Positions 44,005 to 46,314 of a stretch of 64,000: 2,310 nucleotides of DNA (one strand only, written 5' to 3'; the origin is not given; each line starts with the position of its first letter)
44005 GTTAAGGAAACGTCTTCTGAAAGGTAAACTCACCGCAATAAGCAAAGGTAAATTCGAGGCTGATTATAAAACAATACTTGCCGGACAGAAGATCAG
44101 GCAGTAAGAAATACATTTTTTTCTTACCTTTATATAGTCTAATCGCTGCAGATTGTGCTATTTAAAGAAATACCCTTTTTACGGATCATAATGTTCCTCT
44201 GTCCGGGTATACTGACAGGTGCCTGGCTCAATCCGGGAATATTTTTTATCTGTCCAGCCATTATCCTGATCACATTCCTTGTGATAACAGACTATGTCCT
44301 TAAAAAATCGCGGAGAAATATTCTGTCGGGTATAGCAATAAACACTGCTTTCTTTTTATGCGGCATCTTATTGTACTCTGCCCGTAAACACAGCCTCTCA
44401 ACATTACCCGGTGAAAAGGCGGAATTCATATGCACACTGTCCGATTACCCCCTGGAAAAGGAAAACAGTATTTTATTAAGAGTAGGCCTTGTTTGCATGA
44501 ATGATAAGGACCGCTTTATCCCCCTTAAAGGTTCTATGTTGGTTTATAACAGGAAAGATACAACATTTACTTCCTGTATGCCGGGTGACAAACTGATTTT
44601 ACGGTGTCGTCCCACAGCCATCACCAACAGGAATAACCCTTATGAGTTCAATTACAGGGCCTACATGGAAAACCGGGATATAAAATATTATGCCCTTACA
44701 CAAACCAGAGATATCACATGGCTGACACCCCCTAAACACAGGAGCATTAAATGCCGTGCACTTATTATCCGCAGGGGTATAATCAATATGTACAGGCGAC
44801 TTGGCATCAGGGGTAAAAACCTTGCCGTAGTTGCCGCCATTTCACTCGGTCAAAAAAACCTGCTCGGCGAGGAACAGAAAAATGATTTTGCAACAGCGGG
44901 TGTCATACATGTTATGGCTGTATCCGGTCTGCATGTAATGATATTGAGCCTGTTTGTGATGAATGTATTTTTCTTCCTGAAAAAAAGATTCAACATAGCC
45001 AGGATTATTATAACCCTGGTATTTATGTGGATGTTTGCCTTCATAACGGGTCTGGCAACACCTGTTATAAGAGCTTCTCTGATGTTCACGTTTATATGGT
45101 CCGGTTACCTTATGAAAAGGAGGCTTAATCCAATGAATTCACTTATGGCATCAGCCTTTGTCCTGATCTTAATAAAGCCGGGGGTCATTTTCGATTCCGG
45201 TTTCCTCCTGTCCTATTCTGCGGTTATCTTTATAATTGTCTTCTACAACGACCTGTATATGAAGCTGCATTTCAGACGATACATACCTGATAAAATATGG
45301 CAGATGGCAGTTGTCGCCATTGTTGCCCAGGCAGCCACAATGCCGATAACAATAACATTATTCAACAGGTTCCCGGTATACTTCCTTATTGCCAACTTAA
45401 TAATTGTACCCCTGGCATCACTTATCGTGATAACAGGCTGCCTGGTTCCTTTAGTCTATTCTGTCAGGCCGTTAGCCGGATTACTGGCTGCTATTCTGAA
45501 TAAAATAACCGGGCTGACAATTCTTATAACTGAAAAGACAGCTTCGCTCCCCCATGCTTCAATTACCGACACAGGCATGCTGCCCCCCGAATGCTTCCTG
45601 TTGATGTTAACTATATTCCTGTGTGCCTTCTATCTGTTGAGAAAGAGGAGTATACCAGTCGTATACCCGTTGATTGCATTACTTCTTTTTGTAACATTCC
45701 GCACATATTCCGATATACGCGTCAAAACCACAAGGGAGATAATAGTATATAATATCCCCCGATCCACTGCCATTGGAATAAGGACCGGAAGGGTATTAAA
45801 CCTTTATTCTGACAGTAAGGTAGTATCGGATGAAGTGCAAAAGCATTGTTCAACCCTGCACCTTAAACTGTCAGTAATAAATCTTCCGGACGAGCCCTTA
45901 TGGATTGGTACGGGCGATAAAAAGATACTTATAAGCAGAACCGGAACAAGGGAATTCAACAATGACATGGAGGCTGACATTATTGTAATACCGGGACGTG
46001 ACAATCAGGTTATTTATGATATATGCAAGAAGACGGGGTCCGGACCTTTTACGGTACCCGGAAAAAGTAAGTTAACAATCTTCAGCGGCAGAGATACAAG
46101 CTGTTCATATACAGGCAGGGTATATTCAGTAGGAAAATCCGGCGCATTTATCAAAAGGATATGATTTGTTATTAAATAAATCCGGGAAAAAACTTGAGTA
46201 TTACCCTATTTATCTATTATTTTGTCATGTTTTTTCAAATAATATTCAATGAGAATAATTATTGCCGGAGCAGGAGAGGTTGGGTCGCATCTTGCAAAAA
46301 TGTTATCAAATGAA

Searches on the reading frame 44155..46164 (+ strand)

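Call 66: search_protein_families(library=pfam, proteins=[window:44155-46164:+], max_evalue=0.00001)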
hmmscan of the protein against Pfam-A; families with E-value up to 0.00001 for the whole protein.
window:44155-46164:+ (669 aa): 2 families
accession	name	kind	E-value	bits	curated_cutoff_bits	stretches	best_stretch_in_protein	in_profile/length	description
PF03772.21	Competence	-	1.2e-54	186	23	1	230-496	2-269/270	Competence protein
PF13567.11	DUF4131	-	2.1e-13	50.7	31.6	1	24-177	2-154/165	Domain of unknown function (DUF4131)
